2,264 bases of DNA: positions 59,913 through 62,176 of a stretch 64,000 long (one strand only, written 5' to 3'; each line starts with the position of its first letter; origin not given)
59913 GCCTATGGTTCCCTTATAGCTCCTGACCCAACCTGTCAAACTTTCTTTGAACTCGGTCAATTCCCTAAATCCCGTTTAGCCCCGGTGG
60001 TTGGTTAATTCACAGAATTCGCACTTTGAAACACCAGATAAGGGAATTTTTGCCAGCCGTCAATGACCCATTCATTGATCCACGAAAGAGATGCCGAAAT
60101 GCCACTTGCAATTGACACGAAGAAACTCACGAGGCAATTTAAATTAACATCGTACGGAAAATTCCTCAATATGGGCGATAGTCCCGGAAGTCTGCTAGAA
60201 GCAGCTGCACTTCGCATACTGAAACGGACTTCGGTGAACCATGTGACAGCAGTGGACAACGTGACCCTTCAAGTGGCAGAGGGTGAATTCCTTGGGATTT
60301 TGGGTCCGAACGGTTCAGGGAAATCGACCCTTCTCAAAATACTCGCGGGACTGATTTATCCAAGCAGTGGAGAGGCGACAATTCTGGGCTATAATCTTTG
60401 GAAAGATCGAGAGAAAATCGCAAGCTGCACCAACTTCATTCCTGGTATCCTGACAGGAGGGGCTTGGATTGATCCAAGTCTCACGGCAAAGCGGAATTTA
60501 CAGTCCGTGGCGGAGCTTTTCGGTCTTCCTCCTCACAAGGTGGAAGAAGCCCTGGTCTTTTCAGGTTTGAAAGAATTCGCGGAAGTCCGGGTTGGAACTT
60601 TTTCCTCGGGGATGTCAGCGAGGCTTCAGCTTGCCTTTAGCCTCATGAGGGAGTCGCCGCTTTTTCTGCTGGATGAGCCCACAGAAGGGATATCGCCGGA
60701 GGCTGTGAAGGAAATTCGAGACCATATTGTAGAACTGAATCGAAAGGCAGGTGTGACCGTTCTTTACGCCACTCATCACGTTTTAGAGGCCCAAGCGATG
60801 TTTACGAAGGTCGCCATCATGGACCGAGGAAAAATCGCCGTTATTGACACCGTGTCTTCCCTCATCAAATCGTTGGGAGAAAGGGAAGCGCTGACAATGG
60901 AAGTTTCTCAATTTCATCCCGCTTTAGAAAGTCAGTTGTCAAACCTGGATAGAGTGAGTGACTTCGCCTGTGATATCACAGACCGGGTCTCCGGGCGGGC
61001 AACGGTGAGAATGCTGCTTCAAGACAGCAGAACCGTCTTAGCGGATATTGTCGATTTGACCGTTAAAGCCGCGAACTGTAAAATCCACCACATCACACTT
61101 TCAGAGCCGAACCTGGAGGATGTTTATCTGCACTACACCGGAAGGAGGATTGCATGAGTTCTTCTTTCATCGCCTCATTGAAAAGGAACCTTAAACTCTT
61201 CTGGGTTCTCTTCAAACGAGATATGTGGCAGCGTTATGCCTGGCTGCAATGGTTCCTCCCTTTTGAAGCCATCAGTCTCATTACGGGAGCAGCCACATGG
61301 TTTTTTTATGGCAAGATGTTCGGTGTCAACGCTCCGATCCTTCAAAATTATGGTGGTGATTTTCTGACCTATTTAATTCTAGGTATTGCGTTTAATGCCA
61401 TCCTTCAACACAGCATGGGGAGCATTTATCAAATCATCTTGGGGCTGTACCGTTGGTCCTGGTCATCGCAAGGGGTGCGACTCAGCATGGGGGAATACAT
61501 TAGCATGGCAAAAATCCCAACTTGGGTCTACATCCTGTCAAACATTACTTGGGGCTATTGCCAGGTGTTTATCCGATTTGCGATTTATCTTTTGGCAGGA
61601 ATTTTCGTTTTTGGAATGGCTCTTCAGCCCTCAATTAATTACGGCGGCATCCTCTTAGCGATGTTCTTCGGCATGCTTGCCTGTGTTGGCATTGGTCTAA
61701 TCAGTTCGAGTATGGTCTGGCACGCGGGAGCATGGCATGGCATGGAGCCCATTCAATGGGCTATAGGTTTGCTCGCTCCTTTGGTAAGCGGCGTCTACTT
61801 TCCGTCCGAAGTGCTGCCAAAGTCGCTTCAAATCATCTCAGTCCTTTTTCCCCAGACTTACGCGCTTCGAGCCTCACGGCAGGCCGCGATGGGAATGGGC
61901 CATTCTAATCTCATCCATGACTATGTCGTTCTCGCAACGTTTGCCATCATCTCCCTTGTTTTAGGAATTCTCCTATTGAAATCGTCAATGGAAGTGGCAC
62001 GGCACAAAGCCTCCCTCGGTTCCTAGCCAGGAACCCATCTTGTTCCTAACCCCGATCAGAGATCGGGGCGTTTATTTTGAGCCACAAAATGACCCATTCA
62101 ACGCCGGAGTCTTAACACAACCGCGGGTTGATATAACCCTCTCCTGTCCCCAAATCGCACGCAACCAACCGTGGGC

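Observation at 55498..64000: Candidate RiPP cluster: Tat-signal-like Cys-rich peptide + RRE-rSAM/SPASM maturase + GT4 + ABC transporters + MT, headed by an ECF sigma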

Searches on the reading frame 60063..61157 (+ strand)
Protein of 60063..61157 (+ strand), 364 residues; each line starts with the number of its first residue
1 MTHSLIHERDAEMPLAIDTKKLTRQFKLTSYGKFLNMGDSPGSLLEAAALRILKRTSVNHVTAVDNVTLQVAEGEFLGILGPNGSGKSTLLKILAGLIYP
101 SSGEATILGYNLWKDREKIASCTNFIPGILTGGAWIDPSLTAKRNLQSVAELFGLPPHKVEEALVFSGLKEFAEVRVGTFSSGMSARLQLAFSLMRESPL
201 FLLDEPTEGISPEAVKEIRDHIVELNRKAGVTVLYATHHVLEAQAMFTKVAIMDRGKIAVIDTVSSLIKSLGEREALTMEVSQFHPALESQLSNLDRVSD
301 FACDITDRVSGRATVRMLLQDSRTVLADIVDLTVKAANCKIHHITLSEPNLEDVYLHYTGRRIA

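Call 3: search_protein_families(library=ncbifam, proteins=[window:60063-61157:+], max_evalue=0.01)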
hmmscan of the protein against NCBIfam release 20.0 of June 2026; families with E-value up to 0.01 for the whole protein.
window:60063-61157:+ (364 aa): 194 families (the best 25 are shown)
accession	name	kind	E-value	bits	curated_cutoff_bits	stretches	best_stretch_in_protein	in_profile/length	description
TIGR01188.1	drrA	subfamily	1.4e-60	205.1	312.45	1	59-360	4-302/302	daunorubicin resistance ABC transporter, ATP-binding protein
NF033858.1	ABC2_perm_RbbA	equivalog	1.1e-37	129.5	1050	1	58-273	276-490/909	ribosome-associated ATPase/putative transporter RbbA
TIGR03522.1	GldA_ABC_ATP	equivalog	1.4e-36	126.5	402.6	1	61-356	15-298/301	gliding motility-associated ABC transporter ATP-binding subunit GldA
TIGR03864.1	PQQ_ABC_ATP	hypoth_equivalog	1.5e-36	126.1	302.25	1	60-272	13-224/236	ABC transporter, ATP-binding subunit, PQQ-dependent alcohol dehydrogenase system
TIGR03740.1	galliderm_ABC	subfamily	2.1e-35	122.4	309.75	1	59-262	11-206/223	lantibiotic protection ABC transporter ATP-binding subunit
NF010060.0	PRK13537.1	equivalog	5.3e-33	114.2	521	1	58-362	25-311/314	nodulation factor ABC transporter ATP-binding protein NodI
NF010059.0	PRK13536.1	equivalog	7.7e-33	113.7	549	1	55-363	50-340/342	nodulation factor ABC transporter ATP-binding protein NodI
TIGR01288.1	nodI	equivalog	3.1e-32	111.8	424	1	59-363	15-301/303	nodulation factor ABC transporter ATP-binding protein NodI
TIGR03410.1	urea_trans_UrtE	equivalog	1.7e-31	109.4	285.8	1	61-266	13-218/230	urea ABC transporter ATP-binding subunit UrtE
TIGR04521.1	ECF_ATPase_2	equivalog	5.7e-30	104.3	330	2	58-118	15-75/279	energy-coupling factor transporter ATPase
TIGR01189.1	ccmA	equivalog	1.9e-29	102.8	131.6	1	60-245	12-192/198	heme ABC exporter ATP-binding protein CcmA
NF010061.0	PRK13538.1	equivalog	2.3e-29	102.4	195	1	62-249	19-203/211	cytochrome c biogenesis heme-transporting ATPase CcmA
TIGR01257.1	rim_protein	equivalog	2.9e-29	100.7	4012.85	1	57-357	1948-2247/2272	rim ABC transporter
TIGR04520.1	ECF_ATPase_1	equivalog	3e-28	99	315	2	59-115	13-69/269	energy-coupling factor transporter ATPase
NF040873.1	AztA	equivalog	2.7e-27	95.6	220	2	159-250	99-189/191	zinc ABC transporter ATP-binding protein AztA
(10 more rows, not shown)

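Call 4: search_protein_families(library=pfam, proteins=[window:60063-61157:+], max_evalue=0.01)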
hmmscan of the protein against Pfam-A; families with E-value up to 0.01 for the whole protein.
window:60063-61157:+ (364 aa): 6 families
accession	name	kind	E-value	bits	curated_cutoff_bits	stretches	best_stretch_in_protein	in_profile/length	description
PF00005.33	ABC_tran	-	7.2e-25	88.6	25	1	65-207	2-136/137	ABC transporter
PF13304.12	AAA_21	-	5.7e-13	50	27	2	174-241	232-301/304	AAA domain, putative AbiEii toxin, Type IV TA system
PF02463.25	SMC_N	-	1.6e-05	24.9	40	0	72-92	22-42/220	RecF/RecN/SMC N terminal domain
PF13555.12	AAA_29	-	0.00015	21.9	27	1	62-102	10-50/61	P-loop containing region of AAA domain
PF13476.12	AAA_23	-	0.0014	19.7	27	1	76-100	21-45/201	AAA domain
PF25199.1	nSTAND_NTPase5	-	0.0031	17.8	34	0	45-99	12-66/145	Novel STAND NTPase 5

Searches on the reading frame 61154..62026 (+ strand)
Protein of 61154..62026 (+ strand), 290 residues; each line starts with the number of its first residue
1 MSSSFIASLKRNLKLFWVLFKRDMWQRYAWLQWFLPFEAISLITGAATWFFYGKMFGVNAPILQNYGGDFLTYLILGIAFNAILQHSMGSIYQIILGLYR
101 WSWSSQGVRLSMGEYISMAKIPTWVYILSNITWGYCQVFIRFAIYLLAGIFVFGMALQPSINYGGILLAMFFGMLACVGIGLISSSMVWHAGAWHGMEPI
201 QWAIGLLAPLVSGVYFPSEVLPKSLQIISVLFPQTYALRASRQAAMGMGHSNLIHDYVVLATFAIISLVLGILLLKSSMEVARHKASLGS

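Call 3: search_protein_families(library=ncbifam, proteins=[window:61154-62026:+], max_evalue=0.01)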
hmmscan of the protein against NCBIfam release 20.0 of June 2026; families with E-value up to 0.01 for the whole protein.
window:61154-62026:+ (290 aa): 4 families
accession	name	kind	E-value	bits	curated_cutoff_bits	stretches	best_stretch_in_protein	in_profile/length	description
TIGR01247.1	drrB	subfamily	6.5e-07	29.3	223.05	1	50-271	25-232/236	daunorubicin resistance ABC transporter membrane protein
TIGR03062.1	pip_yhgE_Cterm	subfamily_domain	2.6e-06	27.2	102.2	1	211-276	139-204/208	YhgE/Pip family protein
NF033858.1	ABC2_perm_RbbA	equivalog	3.2e-05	22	1050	1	139-277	771-906/909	ribosome-associated ATPase/putative transporter RbbA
NF011648.0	PRK15066.1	subfamily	0.0061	16.1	225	0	29-280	24-254/257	ABC transporter permease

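Call 4: search_protein_families(library=pfam, proteins=[window:61154-62026:+], max_evalue=0.01)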
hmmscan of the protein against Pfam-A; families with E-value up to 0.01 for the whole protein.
window:61154-62026:+ (290 aa): 1 family
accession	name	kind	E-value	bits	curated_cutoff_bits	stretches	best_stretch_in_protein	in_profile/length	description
PF12698.13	ABC2_membrane_3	-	4.2e-09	36.4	31.6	1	112-273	192-347/347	ABC-2 family transporter protein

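Call 31: find_encoding_contigs(protein=window:61154-62026:+, flank=10000, max_places=3)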
Protein window:61154-62026:+ (290 aa): 1 contig read that carries it; 1 place shown.
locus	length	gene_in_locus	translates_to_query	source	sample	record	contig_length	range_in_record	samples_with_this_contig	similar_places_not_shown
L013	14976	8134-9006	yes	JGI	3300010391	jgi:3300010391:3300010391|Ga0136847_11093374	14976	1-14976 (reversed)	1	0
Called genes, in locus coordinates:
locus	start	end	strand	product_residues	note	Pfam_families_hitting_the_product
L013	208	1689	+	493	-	PF14691:Fer4_20, PF00070:Pyr_redox (weak), PF00890:FAD_binding_2 (faint), PF01593:Amino_oxidase (weak), PF03486:HI0933_like (weak), PF07992:Pyr_redox_2, PF12831:FAD_oxidored (weak), PF13450:NAD_binding_8, +2 more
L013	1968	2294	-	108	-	-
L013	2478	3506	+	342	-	PF07638:Sigma70_ECF (weak), PF04542:Sigma70_r2, PF08281:Sigma70_r4_2, PF04545:Sigma70_r4 (weak)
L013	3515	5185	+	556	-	PF00534:Glycos_transf_1, PF13692:Glyco_trans_1_4, PF13524:Glyco_trans_1_2 (faint)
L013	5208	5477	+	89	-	-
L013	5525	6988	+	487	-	PF05402:PqqD, PF04055:Radical_SAM, PF13186:SPASM (weak)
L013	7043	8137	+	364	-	PF00005:ABC_tran, PF13304:AAA_21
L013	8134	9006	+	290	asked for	PF12698:ABC2_membrane_3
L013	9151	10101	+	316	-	PF13489:Methyltransf_23, PF13847:Methyltransf_31, PF08241:Methyltransf_11, PF08242:Methyltransf_12, PF13649:Methyltransf_25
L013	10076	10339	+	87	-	-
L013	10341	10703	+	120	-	-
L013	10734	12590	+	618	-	PF02463:SMC_N (faint), PF00005:ABC_tran, PF13304:AAA_21 (faint)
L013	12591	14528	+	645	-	PF00082:Peptidase_S8, PF07755:DUF1611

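Call 32: search_protein_families(library=ncbifam, proteins=[L013:10734-12590:+, L013:12591-14528:+, L013:10341-10703:+, L013:10076-10339:+], max_evalue=0.01)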
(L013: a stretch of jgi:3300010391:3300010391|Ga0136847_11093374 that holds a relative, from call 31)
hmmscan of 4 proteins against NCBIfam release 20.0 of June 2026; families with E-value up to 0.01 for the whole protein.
L013:10734-12590:+ (618 aa): 193 families (the best 25 are shown)
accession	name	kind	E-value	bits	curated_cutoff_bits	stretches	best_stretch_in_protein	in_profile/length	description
TIGR02203.1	MsbA_lipidA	equivalog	5.7e-80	269.4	602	1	157-614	130-570/572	lipid A export permease/ATP-binding protein MsbA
TIGR02204.1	MsbA_rel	hypoth_equivalog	1.3e-71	242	780.4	1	356-613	323-575/576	ABC transporter, permease/ATP-binding protein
TIGR01846.1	type_I_sec_HlyB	subfamily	8.4e-70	235.9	725.55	1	171-615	267-694/694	type I secretion system permease/ATPase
NF008381.0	PRK11176.1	equivalog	1.5e-66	225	867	1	368-614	338-580/582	lipid A ABC transporter ATP-binding protein/permease MsbA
NF052233.1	CphA_assoc_ABC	equivalog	7.4e-66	223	880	1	171-615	315-745/766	cyanophycin metabolism-associated ABC transporter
TIGR03375.1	type_I_sec_LssB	subfamily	7.3e-65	219.5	693.1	1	367-603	461-692/696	type I secretion system permease/ATPase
NF045513.1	HepA_fam_ABC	equivalog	2.8e-64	217.6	725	1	95-613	107-609/610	heterocyst formation ABC transporter subunit HepA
TIGR00958.1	3a01208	subfamily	7.6e-63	212.9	874.6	1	157-609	279-710/711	antigen peptide transporter 2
NF010178.0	PRK13657.1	equivalog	1e-62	212.4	733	1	279-613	253-570/588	glucan ABC transporter ATP-binding protein/ permease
TIGR03796.1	NHLM_micro_ABC1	equivalog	8.5e-62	209.3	853.3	1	240-610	349-709/710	NHLP family bacteriocin export ABC transporter peptidase/permease/ATPase subunit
NF008364.0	PRK11160.1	equivalog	4.9e-58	197.1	630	1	369-610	336-572/575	heme ABC transporter ATP-binding protein/permease CydC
TIGR01192.1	chvA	subfamily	1.3e-52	179.2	585.4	1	368-612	331-569/585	glucan export ABC transporter ATP-binding protein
TIGR03797.1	NHLM_micro_ABC2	equivalog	1.9e-52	178.7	709.4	1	170-613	267-685/686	NHLP bacteriocin export ABC transporter permease/ATPase subunit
TIGR02857.1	CydD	equivalog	1.4e-50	172.8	435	1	357-583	307-527/529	thiol reductant ABC exporter subunit CydD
TIGR01193.1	bacteriocin_ABC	subfamily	1.7e-49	169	523.85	1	292-610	403-706/708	peptide cleavage/export ABC transporter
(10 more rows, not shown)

L013:12591-14528:+ (645 aa): 4 families
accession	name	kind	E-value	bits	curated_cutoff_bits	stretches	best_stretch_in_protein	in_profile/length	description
NF049966.1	QH_SP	equivalog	6.8e-37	126.9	165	1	20-239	1-212/219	subtilisin-like serine protease QhpE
TIGR04066.1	nat_prod_clost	hypoth_equivalog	3.3e-25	88.8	200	1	267-516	1-242/361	TIGR04066 family peptide maturation system protein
TIGR03921.1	T7SS_mycosin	equivalog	4.3e-17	62.2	278.75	1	15-240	11-265/353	type VII secretion-associated serine protease mycosin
TIGR03895.1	protease_PatA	subfamily_domain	0.0021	16.9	421.05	1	91-239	37-201/606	PatA/PatG family cyanobactin maturation protease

L013:10341-10703:+ (120 aa): 0 families

L013:10076-10339:+ (87 aa): 0 families

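Call 33: search_protein_families(library=pfam, proteins=[L013:10734-12590:+, L013:12591-14528:+, L013:10341-10703:+], max_evalue=0.01)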
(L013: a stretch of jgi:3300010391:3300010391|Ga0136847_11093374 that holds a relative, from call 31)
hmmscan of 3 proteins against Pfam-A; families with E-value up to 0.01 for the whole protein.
L013:10734-12590:+ (618 aa): 4 families
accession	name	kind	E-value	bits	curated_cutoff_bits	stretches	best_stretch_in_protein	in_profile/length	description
PF00005.33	ABC_tran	-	4.7e-31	108.6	25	1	389-543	1-137/137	ABC transporter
PF02463.25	SMC_N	-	1.7e-06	28.1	40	1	514-582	136-208/220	RecF/RecN/SMC N terminal domain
PF13304.12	AAA_21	-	2.6e-06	28.1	27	0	531-571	254-298/304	AAA domain, putative AbiEii toxin, Type IV TA system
PF00448.28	SRP54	-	0.0053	16.9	22.7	1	401-436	3-38/196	SRP54-type protein, GTPase domain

L013:12591-14528:+ (645 aa): 4 families
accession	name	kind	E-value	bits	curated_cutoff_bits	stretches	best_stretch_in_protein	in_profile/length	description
PF00082.27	Peptidase_S8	-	2e-18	67.2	21.8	1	16-239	1-274/288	Subtilase family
PF07755.17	DUF1611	-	1.8e-08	34.5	25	1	416-624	9-191/201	Domain of unknown function (DUF1611_C) P-loop domain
PF01113.26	DapB_N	-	0.0046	17.5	25.6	0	288-336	24-72/124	Dihydrodipicolinate reductase, N-terminus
PF17396.8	DUF1611_N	-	0.0081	16.9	22.6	0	102-152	22-71/95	Domain of unknown function (DUF1611_N) Rossmann-like domain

L013:10341-10703:+ (120 aa): 0 families
